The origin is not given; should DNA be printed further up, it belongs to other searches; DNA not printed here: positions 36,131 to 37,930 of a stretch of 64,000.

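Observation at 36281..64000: Giant open reading frame (27,720 nt, 9,240 codons, still open at the window edge) that the ORF track does not show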

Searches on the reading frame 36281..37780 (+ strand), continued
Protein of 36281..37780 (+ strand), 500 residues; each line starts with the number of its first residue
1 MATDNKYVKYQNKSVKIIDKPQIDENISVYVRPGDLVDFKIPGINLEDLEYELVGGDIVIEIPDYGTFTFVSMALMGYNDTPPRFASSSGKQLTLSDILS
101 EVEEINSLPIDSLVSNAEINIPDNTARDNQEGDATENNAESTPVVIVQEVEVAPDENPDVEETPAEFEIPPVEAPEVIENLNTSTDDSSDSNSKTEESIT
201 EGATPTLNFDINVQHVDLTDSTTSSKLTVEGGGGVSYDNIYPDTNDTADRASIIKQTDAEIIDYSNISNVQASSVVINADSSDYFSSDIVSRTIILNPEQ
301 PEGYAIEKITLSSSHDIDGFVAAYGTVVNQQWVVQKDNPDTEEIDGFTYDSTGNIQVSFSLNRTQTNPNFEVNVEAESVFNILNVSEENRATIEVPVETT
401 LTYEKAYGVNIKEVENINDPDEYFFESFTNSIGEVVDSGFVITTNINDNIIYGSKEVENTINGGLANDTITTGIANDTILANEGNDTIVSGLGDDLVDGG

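Call 48: find_homologous_proteins(query=L004:23202-27701:+, max_evalue=1e-100)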
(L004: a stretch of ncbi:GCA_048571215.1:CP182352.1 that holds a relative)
Query L004:23202-27701:+ (1500 aa): 585 proteins with E <= 1e-100 among 8000 candidates; the best 120 are listed.
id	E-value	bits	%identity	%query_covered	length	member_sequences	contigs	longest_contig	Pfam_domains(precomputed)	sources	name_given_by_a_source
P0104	0.0e+0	1583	59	89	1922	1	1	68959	PF00353.26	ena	-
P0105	0.0e+0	1150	43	99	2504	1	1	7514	PF00353.26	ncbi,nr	ncbi:hypothetical protein OAR97_07085, partial [Arcobacteraceae bacterium]|nr:hypothetical protein [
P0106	7.4e-275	934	33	99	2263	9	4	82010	PF00353.26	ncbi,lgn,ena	-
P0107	5.3e-264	898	33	99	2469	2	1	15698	PF08548.18,PF03160.21,PF00353.26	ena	-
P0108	1.0e-262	893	35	94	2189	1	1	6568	PF00353.26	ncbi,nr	ncbi:MAG: hypothetical protein RBR07_09105, partial [Arcobacteraceae bacterium]|nr:hypothetical prot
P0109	3.1e-251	855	34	94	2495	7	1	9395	PF08548.18,PF00353.26,PF13403.12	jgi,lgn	-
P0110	2.3e-247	843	33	99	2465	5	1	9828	PF03160.21,PF00353.26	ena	-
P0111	2.4e-246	839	34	94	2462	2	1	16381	PF03160.21,PF00353.26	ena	-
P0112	1.7e-245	836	33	93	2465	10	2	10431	PF03160.21,PF00353.26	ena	-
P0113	2.4e-245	836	33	94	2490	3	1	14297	PF08548.18,PF03160.21,PF00353.26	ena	-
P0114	2.5e-239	816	33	94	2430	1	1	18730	PF03629.25,PF00353.26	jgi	jgi:Ca2+-binding RTX toxin-like protein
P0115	3.7e-238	812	33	93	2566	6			PF00353.26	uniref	uniref:calcium-binding protein n=2 Tax=unclassified Novosphingobium TaxID=2644732 RepID=UPI00260C08C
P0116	9.2e-235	801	33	99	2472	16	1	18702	PF08548.18,PF03160.21,PF00353.26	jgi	jgi:Ca2+-binding RTX toxin-like protein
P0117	1.2e-232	794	52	45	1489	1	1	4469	PF00353.26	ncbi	ncbi:MAG: hypothetical protein WBG69_04915, partial [Arcobacteraceae bacterium]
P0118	3.4e-229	782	33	100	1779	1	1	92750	PF00353.26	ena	-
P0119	5.7e-218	745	33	97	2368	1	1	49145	PF00353.26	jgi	jgi:Ca2+-binding RTX toxin-like protein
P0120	1.8e-214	734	34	99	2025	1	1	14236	PF00353.26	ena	-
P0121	8.0e-213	728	32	96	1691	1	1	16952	PF08548.18,PF00353.26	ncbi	-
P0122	5.1e-211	722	33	100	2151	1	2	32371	PF00353.26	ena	-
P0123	3.4e-206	706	32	100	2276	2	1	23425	PF00353.26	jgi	-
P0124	4.9e-206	706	34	88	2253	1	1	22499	PF00353.26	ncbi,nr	ncbi:MAG: hypothetical protein NTW15_04520, partial [Burkholderiales bacterium]|nr:hypothetical prot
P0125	1.0e-205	705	33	100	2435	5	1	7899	PF00353.26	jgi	jgi:Ca2+-binding RTX toxin-like protein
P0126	7.8e-204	698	32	90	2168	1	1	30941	PF00353.26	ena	-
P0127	2.3e-203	697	31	100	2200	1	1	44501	PF08548.18,PF00353.26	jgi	jgi:Ca2+-binding RTX toxin-like protein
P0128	3.1e-202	693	33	94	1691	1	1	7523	PF08548.18,PF00353.26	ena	-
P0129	5.7e-202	692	31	100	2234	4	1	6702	PF00353.26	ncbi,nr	ncbi:MAG: hypothetical protein RBR07_08990, partial [Arcobacteraceae bacterium]|nr:hypothetical prot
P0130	7.7e-200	685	30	94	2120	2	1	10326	PF00353.26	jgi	jgi:Ca2+-binding RTX toxin-like protein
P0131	3.1e-199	683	35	100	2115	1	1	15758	PF00353.26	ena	-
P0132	1.5e-196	674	33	96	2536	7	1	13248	PF00353.26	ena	-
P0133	1.2e-195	671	37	54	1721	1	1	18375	PF00353.26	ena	-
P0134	4.0e-195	669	31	100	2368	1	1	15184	PF00353.26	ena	-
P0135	1.5e-193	664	32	94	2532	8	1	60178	PF00353.26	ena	-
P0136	1.7e-193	664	32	97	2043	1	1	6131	PF00353.26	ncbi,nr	ncbi:MAG: hypothetical protein COB13_010145, partial [OCS116 cluster bacterium]|nr:hypothetical prot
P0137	4.8e-190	653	32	97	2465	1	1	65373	PF00353.26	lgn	-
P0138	5.7e-190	652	28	94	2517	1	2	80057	PF00059.28,PF00353.26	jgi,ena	jgi:Ca2+-binding RTX toxin-like protein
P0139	6.3e-190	652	32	88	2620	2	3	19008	PF00353.26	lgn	-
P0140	1.4e-189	651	33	85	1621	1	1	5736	PF00353.26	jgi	jgi:Ca2+-binding RTX toxin-like protein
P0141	1.7e-189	651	33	91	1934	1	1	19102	PF00353.26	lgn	-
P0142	1.0e-188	648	33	99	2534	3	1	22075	PF00353.26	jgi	-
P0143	2.9e-184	633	33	90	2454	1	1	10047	PF00353.26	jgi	jgi:Ca2+-binding RTX toxin-like protein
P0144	1.0e-183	632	34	84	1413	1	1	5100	PF08548.18,PF00353.26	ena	-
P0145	4.8e-183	629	32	96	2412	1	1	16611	PF00353.26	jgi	-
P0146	4.1e-182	626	32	95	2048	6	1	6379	PF00353.26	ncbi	-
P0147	2.0e-179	617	33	90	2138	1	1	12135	PF00353.26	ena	-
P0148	5.8e-179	616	32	86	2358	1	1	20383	PF00353.26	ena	-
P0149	1.8e-177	611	31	90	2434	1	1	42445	PF00353.26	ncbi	-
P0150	2.1e-176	607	33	59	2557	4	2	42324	PF08305.18,PF00028.24,PF00353.26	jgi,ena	-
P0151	6.0e-176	606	30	100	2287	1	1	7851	PF00353.26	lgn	-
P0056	5.1e-175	603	33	100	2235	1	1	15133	PF00353.26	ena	-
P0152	1.2e-174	602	32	94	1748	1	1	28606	PF00353.26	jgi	jgi:Ca2+-binding RTX toxin-like protein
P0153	1.2e-172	595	33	94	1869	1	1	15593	PF00353.26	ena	-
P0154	2.8e-172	594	32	88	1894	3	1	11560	PF00353.26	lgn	-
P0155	8.5e-172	592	38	84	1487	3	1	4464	PF08548.18,PF00353.26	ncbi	ncbi:MAG: calcium-binding protein, partial [Arcobacteraceae bacterium]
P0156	8.4e-171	589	33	85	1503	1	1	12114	PF00353.26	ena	-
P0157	1.5e-170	588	31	95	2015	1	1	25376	PF00353.26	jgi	jgi:Ca2+-binding RTX toxin-like protein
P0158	2.5e-169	584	30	99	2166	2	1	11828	PF00353.26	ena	-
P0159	3.2e-168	580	30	94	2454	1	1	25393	PF00353.26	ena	-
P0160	1.3e-166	575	34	79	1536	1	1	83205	PF00353.26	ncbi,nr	ncbi:MAG: calcium-binding protein [Burkholderiales bacterium]|nr:calcium-binding protein [Burkholder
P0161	1.7e-166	575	33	74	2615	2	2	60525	PF06594.18,PF00353.26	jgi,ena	-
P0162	4.6e-166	573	33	91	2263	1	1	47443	PF00353.26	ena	-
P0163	5.0e-166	573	33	100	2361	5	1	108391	PF08548.18,PF00353.26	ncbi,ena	-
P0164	5.4e-166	573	32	94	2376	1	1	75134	PF00353.26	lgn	-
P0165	3.5e-165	570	32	97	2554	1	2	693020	PF00353.26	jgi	-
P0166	4.5e-165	570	31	94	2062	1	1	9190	PF00353.26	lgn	-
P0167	6.5e-165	569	33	88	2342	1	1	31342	PF08548.18,PF00353.26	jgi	-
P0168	1.7e-164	568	32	100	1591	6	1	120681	PF00353.26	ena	-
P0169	7.9e-164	566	32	82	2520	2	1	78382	PF00353.26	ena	-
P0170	1.0e-163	565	35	80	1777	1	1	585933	PF00150.25,PF00353.26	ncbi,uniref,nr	ncbi:cellulase family glycosylhydrolase [Aureimonas psammosilenae]|uniref:cellulase family glycosylh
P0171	5.3e-163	563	30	93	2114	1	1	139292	PF00353.26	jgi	jgi:Ca2+-binding RTX toxin-like protein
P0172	1.1e-162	562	33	88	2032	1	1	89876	PF00353.26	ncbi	ncbi:MAG: hypothetical protein R3D02_10950 [Hyphomicrobiales bacterium]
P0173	4.7e-162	560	31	79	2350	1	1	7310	PF00353.26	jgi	jgi:Ca2+-binding RTX toxin-like protein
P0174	4.9e-162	560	31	91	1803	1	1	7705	PF00353.26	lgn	-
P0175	1.1e-158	549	32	94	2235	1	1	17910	PF00353.26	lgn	-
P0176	1.2e-158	549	30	96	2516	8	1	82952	PF00353.26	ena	-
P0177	1.5e-158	548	33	97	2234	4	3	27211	PF00353.26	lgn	-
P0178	1.8e-158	548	31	82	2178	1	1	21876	PF00353.26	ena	-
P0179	3.0e-158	547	30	97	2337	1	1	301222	PF00353.26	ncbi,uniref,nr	ncbi:hypothetical protein [Limnohabitans sp. DM1]|uniref:hypothetical protein n=1 Tax=Limnohabitans 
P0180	2.1e-157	544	31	87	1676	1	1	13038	PF00353.26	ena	-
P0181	2.6e-157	544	32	94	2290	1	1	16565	PF00353.26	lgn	-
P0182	5.7e-157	543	34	96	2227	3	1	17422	PF08548.18,PF00353.26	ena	-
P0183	8.7e-157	542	33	85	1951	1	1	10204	PF03160.21,PF00353.26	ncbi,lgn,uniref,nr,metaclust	ncbi:Calx-beta domain-containing protein [Brachymonas chironomi]|uniref:Calx-beta domain-containing 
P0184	1.3e-156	542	31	92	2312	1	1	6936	PF00353.26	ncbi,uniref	ncbi:calcium-binding protein, partial [Minwuia thermotolerans]|uniref:calcium-binding protein n=1 Ta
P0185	2.8e-156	541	32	94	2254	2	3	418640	PF00353.26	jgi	jgi:Ca2+-binding RTX toxin-like protein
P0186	1.3e-155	539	32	92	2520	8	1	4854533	PF00353.26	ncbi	ncbi:hypothetical protein [Rhizobium leguminosarum]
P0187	8.2e-155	536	32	95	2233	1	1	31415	PF00353.26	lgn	-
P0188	3.7e-154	534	30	90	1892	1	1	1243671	PF00353.26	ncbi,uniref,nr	ncbi:calcium-binding protein [Flavisphingomonas formosensis]|uniref:calcium-binding protein n=1 Tax=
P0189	9.8e-154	532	34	92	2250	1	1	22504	PF00353.26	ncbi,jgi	jgi:Ca2+-binding RTX toxin-like protein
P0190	1.5e-153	532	33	95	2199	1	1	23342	PF00353.26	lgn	-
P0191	1.5e-153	532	34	100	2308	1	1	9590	PF08548.18,PF00353.26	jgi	-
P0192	4.5e-153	530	32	91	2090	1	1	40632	PF00353.26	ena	-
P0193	6.3e-153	530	33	96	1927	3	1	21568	PF08548.18,PF00353.26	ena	-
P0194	4.4e-152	527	31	90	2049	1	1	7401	PF00353.26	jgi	jgi:Ca2+-binding RTX toxin-like protein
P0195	7.6e-152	526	32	94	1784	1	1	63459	PF00353.26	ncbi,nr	ncbi:MAG TPA: calcium-binding protein [Acidimicrobiales bacterium]|nr:calcium-binding protein [Acidi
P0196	1.2e-151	525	31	85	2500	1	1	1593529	PF00353.26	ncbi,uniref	ncbi:hypothetical protein [Roseomonas sp. USHLN139]|uniref:hypothetical protein n=1 Tax=Roseomonas s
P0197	3.1e-151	524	31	88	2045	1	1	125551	PF00353.26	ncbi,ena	-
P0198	5.8e-151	523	32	99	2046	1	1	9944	PF00353.26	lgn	-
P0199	6.3e-151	523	30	81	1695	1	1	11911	PF00353.26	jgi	jgi:Ca2+-binding RTX toxin-like protein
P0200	8.1e-151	523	33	80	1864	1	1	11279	PF00353.26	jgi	-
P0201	2.6e-150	521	30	100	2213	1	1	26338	PF00353.26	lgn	-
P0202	3.9e-150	520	33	92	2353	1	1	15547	PF00353.26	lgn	-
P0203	5.8e-150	520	32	96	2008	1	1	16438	PF00413.31,PF08548.18,PF13688.13,PF00353.26,PF09165.16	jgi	jgi:Ca2+-binding RTX toxin-like protein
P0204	1.7e-149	518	33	99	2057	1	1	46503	PF00353.26,PF13403.12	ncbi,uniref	ncbi:Hint domain-containing protein [Tabrizicola sp.]|uniref:Hint domain-containing protein n=1 Tax=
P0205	1.9e-149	518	32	91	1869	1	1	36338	PF00353.26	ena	-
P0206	1.8e-148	515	36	69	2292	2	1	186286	PF01483.28,PF00353.26,PF00082.28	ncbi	-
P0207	2.3e-148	514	31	83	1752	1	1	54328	PF00353.26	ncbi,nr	ncbi:MAG: calcium-binding protein, partial [Alphaproteobacteria bacterium]|nr:calcium-binding protei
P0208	4.9e-148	513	33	93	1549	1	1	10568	PF08548.18,PF00353.26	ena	-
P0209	2.2e-147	511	31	94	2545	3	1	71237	PF00353.26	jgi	-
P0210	1.8e-146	508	33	100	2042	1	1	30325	PF00353.26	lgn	-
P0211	3.3e-146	507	32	90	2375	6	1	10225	PF00353.26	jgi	jgi:Ca2+-binding RTX toxin-like protein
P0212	3.8e-144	501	30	96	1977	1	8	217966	PF00353.26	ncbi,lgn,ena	-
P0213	4.5e-144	500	30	93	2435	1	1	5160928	PF00353.26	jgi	jgi:Ca2+-binding RTX toxin-like protein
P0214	6.7e-144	500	32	94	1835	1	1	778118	PF00353.26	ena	-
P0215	8.1e-144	499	32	90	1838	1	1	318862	PF00353.26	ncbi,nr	ncbi:MAG: hypothetical protein C0625_04505 [Arcobacter sp.]|nr:MAG: hypothetical protein C0625_04505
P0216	1.7e-143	498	32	77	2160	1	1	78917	PF00353.26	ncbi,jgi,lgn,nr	ncbi:MAG: hypothetical protein KME45_19725 [Stenomitos rutilans HA7619-LM2]|jgi:Ca2+-binding RTX tox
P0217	1.9e-143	498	33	81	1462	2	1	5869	PF00353.26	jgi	jgi:Ca2+-binding RTX toxin-like protein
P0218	2.1e-143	498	31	91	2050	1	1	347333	PF00353.26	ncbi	ncbi:MAG: hypothetical protein ACK4JB_04685 [Reyranella sp.]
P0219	5.0e-143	497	33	81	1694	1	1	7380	PF00353.26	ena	-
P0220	5.8e-143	497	34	94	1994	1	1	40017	PF08548.18,PF00353.26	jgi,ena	-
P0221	2.5e-142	494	31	84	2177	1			PF00353.26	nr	nr:hypothetical protein [Falsiroseomonas frigidaquae]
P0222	2.6e-142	494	31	97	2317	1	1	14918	PF00353.26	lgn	-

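Call 50: find_encoding_contigs(protein=P0056, flank=10000, max_places=2)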
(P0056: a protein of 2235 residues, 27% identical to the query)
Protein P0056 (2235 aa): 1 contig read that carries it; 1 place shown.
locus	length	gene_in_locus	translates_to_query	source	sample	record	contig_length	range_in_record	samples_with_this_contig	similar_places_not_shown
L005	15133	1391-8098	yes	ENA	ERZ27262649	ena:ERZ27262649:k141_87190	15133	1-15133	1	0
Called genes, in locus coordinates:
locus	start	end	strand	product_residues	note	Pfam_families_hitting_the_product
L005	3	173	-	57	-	?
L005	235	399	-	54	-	-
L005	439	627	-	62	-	PF11127:YgaP-like_TM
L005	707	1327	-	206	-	PF00027:cNMP_binding, PF13545:HTH_Crp_2, PF00325:Crp (weak)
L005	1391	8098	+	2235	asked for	PF00353:HemolysinCabind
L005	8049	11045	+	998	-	-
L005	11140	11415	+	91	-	-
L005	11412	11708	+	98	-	PF12441:CopG_antitoxin (weak)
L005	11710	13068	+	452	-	PF00515:TPR_1 (weak), PF13424:TPR_12 (weak), PF13432:TPR_16 (weak), PF14559:TPR_19 (weak), PF13431:TPR_17 (weak), PF00515:TPR_1, PF07719:TPR_2 (weak), PF13414:TPR_11, +8 more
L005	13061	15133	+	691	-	?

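Call 51: find_encoding_contigs(protein=P0035, flank=10000, max_places=2)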
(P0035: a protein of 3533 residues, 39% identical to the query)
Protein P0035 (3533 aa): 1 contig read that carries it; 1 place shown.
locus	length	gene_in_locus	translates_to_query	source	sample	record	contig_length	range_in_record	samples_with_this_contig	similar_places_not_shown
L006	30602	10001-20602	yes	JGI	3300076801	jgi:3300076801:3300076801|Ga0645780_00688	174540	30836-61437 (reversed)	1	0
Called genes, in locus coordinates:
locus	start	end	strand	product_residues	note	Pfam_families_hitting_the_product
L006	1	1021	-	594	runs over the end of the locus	PF13522:GATase_6, PF12481:DUF3700 (weak), PF13537:GATase_7, PF00733:Asn_synthase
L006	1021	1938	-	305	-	PF03547:Mem_trans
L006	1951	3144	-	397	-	PF00072:Response_reg, PF13426:PAS_9 (weak), PF08447:PAS_3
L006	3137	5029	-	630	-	PF14827:dCache_3, PF00512:HisKA (weak), PF02518:HATPase_c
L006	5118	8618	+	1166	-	PF02574:S-methyl_trans, PF00809:Pterin_bind, PF02607:B12-binding_2, PF02310:B12-binding, PF02965:Met_synt_B12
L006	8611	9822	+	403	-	PF00890:FAD_binding_2, PF01134:GIDA (faint), PF01266:DAO (faint), PF03486:HI0933_like, PF07992:Pyr_redox_2, PF12831:FAD_oxidored, PF13738:Pyr_redox_3, PF22780:HI0933_like_1st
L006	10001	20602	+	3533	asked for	PF00353:HemolysinCabind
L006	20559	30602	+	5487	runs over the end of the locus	PF00353:HemolysinCabind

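Call 56: search_protein_families(library=pfam, proteins=[L005:13061-15133:+, L005:8049-11045:+, L005:11710-13068:+], max_evalue=0.01)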
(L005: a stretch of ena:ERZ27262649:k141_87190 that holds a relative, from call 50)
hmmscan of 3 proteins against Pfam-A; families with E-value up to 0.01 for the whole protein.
L005:13061-15133:+ (691 aa): 5 families
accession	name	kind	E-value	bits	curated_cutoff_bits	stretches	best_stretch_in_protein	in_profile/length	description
PF00005.33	ABC_tran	-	4.2e-29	102.3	25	1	481-629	1-137/137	ABC transporter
PF00664.28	ABC_membrane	-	1.2e-14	55.1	28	1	155-413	6-268/274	ABC transporter transmembrane region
PF03412.21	Peptidase_C39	-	6.1e-06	26.5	22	1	12-98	17-105/133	Peptidase C39 family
PF13304.12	AAA_21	-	0.0001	23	27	1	599-657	236-298/304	AAA domain, putative AbiEii toxin, Type IV TA system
PF02463.25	SMC_N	-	0.00061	19.7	40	1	208-671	78-211/220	RecF/RecN/SMC N terminal domain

L005:8049-11045:+ (998 aa): 0 families

L005:11710-13068:+ (452 aa): 20 families
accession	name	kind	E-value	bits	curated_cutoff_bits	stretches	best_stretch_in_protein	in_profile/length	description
PF00515.34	TPR_1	-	4.6e-26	90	27.8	4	37-70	1-34/34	Tetratricopeptide repeat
PF13431.12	TPR_17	-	8.5e-21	72.9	24.4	3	25-57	1-33/34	Tetratricopeptide repeat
PF13414.12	TPR_11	-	4.8e-20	71.4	26.8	3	52-82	9-39/42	TPR repeat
PF07719.23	TPR_2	-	6.5e-19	66.9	27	3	37-70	1-34/34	Tetratricopeptide repeat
PF13181.12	TPR_8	-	4.3e-17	61.2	25.7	2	37-69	1-33/34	Tetratricopeptide repeat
PF14559.12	TPR_19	-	1e-16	61.4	25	3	17-61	5-49/68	Tetratricopeptide repeat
PF13374.12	TPR_10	-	1.8e-14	53.7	27.5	0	107-134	4-31/42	Tetratricopeptide repeat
PF13424.12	TPR_12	-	2.4e-14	53.7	30.1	2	6-67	6-75/77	Tetratricopeptide repeat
PF13432.12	TPR_16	-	2.8e-14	53.7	32.7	2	9-69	3-63/65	Tetratricopeptide repeat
PF13176.12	TPR_7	-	3.4e-12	45.9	27.9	2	109-135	3-31/36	Tetratricopeptide repeat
PF13428.12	TPR_14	-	4.4e-11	42.8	23.5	1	38-79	2-43/44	Tetratricopeptide repeat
PF24575.1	TPR_Slam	-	5.4e-08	33.7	35.2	1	113-157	55-99/104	Surface lipoprotein assembly modifier, N-terminal TPR repeats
PF12895.13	ANAPC3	-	3.1e-06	27.8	27.2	1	103-162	21-79/82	Anaphase-promoting complex, cyclosome, subunit 3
PF23914.1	TPR_CcmH_CycH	-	0.0001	22.7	42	0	3-67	87-151/158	Cytochrome c-type biogenesis protein H TPR domain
PF01075.23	Glyco_transf_9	-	0.00055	19.8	22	1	362-394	173-205/247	Glycosyltransferase family 9 (heptosyltransferase)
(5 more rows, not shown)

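Call 57: find_encoding_contigs(protein=P0104, flank=10000, max_places=2)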
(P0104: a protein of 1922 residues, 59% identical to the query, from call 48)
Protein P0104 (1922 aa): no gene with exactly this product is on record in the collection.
